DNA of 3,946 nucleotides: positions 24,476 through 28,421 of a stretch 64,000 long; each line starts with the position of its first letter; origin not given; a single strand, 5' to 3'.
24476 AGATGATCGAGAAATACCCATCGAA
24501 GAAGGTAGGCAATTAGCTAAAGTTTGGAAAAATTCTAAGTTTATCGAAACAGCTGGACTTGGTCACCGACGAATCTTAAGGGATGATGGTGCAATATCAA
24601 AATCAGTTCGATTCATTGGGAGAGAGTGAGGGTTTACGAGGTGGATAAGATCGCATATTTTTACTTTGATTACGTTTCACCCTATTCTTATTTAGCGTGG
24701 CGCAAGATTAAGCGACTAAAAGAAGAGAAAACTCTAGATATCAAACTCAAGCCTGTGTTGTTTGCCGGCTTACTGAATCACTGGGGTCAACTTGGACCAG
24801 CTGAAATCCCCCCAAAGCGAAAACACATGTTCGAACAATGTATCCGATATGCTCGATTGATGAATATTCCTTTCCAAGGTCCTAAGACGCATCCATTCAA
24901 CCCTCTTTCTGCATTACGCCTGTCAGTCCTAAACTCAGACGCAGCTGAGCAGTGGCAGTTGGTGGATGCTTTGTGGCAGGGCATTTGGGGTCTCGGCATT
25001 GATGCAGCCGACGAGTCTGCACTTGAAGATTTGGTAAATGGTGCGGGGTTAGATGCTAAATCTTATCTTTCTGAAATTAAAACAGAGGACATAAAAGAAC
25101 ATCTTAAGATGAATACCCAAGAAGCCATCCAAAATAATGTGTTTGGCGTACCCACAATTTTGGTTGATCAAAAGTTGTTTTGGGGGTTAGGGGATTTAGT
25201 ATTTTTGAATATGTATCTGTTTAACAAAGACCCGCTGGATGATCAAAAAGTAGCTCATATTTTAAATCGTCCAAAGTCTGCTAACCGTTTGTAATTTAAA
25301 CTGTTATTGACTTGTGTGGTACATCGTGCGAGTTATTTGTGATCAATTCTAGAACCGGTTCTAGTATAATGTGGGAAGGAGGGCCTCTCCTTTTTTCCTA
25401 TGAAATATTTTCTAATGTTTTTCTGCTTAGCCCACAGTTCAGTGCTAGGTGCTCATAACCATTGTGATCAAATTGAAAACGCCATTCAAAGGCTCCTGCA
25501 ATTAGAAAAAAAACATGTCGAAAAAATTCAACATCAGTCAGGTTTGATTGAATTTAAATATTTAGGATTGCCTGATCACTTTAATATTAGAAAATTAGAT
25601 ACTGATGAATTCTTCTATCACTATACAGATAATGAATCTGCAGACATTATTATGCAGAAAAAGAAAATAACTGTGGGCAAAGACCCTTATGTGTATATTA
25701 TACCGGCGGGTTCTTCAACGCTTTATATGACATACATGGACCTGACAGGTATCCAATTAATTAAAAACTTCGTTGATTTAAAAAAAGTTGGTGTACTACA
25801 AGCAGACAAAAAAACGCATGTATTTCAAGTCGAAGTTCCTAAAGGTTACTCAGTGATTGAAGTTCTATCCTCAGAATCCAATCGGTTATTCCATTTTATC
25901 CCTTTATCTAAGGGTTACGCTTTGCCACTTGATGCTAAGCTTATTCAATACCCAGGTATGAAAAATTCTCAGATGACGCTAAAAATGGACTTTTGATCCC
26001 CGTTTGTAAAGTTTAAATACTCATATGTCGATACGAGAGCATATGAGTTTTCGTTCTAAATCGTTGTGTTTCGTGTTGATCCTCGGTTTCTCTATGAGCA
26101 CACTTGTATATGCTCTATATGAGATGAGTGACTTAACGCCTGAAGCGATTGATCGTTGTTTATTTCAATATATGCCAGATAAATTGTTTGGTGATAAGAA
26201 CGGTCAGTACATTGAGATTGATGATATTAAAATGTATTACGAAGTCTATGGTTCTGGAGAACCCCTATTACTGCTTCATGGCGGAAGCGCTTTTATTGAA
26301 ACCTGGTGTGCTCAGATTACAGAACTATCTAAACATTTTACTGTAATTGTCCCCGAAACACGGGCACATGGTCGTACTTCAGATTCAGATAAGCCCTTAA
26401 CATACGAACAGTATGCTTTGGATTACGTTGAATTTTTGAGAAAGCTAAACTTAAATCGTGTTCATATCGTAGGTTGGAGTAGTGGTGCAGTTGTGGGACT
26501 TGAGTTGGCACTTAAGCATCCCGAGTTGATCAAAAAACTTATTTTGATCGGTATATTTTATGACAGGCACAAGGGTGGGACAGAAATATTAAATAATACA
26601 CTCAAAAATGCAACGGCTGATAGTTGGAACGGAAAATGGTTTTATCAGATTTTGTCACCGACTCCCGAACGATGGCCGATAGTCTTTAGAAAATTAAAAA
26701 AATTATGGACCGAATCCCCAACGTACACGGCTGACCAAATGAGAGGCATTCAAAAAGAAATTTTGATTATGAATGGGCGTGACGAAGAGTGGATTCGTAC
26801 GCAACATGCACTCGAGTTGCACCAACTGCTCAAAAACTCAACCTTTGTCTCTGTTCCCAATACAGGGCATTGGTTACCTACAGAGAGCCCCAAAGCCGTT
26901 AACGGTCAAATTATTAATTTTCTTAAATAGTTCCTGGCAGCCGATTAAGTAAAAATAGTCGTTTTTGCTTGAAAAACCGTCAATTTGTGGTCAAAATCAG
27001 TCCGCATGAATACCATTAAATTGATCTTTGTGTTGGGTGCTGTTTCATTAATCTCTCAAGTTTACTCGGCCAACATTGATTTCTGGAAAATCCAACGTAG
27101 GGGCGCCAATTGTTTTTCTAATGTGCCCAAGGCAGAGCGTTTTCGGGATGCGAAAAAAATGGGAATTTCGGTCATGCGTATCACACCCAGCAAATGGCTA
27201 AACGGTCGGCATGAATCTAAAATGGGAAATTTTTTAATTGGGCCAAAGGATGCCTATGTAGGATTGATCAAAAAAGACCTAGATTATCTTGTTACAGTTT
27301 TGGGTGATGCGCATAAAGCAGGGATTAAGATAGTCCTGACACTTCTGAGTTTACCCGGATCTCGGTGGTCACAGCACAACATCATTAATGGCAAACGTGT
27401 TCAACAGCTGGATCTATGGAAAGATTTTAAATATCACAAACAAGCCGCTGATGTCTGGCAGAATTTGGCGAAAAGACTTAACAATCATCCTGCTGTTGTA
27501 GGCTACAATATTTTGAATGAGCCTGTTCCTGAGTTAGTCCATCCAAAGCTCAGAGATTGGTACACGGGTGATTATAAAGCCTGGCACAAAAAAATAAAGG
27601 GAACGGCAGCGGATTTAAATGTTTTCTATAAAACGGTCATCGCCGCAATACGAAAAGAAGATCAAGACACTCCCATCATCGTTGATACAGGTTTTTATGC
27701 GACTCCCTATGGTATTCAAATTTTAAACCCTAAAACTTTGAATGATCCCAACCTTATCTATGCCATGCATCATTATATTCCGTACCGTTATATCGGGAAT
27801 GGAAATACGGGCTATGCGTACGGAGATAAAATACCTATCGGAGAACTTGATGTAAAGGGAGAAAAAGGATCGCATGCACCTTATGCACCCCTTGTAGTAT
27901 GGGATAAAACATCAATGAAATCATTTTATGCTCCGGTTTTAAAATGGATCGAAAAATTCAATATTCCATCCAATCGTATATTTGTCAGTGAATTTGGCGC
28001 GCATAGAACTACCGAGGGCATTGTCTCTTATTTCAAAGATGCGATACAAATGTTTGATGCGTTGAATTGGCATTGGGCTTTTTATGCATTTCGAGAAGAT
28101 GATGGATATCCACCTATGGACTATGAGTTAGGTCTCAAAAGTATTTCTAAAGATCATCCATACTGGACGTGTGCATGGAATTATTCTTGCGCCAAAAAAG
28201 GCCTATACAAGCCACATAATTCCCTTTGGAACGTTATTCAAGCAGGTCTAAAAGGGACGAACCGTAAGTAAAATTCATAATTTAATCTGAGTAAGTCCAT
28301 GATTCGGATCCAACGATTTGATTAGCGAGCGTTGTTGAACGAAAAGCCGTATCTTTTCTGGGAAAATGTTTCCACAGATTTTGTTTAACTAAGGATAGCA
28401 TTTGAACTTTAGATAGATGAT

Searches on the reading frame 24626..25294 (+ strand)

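Call 28: search_protein_families(library=pfam, proteins=[window:24626-25294:+], max_evalue=0.00001)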
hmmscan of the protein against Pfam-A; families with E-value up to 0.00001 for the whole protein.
window:24626-25294:+ (222 aa): 1 family
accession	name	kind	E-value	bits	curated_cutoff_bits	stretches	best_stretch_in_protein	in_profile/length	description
PF01323.26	DSBA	-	5.6e-36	124.6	25.6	1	12-196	4-188/191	DSBA-like thioredoxin domain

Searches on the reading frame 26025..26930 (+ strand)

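Call 28: search_protein_families(library=pfam, proteins=[window:26025-26930:+], max_evalue=0.00001)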
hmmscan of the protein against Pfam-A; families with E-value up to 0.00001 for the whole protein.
window:26025-26930:+ (301 aa): 2 families
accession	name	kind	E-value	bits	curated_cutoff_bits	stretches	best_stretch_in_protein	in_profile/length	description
PF00561.26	Abhydrolase_1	-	8.3e-22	78.5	25.8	1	80-177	2-102/245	alpha/beta hydrolase fold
PF12697.13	Abhydrolase_6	-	4.2e-20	73.8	26.3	1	81-293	1-215/217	Alpha/beta hydrolase family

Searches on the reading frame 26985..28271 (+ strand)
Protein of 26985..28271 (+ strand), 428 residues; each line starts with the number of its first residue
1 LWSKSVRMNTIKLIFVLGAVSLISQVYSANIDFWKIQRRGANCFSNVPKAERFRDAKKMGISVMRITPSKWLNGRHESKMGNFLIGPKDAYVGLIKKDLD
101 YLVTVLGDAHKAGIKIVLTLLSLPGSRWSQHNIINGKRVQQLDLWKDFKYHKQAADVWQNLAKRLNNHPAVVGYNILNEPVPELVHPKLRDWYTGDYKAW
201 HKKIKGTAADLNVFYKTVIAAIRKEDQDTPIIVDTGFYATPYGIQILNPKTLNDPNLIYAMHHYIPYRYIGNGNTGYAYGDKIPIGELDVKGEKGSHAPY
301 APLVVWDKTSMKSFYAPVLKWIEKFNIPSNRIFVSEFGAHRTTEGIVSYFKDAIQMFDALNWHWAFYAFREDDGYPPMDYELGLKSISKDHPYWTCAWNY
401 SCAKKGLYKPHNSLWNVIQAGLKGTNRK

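Call 28: search_protein_families(library=pfam, proteins=[window:26985-28271:+], max_evalue=0.00001)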
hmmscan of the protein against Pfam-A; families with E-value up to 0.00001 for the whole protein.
window:26985-28271:+ (428 aa): 1 family
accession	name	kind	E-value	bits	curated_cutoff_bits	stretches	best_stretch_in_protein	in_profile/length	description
PF00150.24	Cellulase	-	2e-21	77.1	23.5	1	47-369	21-268/272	Cellulase (glycosyl hydrolase family 5)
